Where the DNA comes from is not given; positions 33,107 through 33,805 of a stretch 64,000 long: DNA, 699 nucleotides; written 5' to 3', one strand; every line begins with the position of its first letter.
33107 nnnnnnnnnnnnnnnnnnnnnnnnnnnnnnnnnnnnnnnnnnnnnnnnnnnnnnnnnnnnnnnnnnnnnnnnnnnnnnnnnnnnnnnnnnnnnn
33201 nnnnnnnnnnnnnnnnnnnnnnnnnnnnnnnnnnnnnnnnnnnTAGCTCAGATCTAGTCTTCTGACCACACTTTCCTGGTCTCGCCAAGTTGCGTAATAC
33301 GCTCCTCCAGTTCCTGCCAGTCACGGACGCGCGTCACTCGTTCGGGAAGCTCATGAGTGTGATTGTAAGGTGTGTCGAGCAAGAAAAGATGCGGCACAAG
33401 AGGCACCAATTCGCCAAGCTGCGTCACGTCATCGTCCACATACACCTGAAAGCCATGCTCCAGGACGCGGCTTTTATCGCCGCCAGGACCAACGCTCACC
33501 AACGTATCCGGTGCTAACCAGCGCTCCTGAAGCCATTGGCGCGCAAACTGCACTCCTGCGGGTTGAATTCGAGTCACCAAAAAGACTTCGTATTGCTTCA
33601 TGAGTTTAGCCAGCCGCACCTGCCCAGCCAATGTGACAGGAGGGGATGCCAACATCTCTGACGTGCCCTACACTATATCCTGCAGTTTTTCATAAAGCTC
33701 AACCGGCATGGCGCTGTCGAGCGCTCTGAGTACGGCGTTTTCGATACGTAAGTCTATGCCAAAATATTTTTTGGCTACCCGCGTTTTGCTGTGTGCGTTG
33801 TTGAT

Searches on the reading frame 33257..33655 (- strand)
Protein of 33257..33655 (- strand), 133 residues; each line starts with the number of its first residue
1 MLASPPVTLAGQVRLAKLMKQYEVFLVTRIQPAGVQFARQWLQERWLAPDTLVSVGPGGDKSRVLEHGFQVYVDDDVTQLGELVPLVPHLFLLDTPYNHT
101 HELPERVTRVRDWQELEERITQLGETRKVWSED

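Call 10: search_protein_families(library=pfam, proteins=[window:33257-33655:-], max_evalue=0.001)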
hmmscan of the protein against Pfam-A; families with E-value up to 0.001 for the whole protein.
window:33257-33655:- (133 aa): 0 families

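Call 25: search_protein_families(library=phrogs, proteins=[window:33257-33655:-], max_evalue=0.001)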
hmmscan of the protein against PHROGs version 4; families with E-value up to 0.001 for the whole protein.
window:33257-33655:- (133 aa): 1 family
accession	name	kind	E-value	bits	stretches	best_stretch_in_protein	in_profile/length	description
phrog_420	-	unknown function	1.1e-06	29.4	1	16-126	94-208/267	unknown function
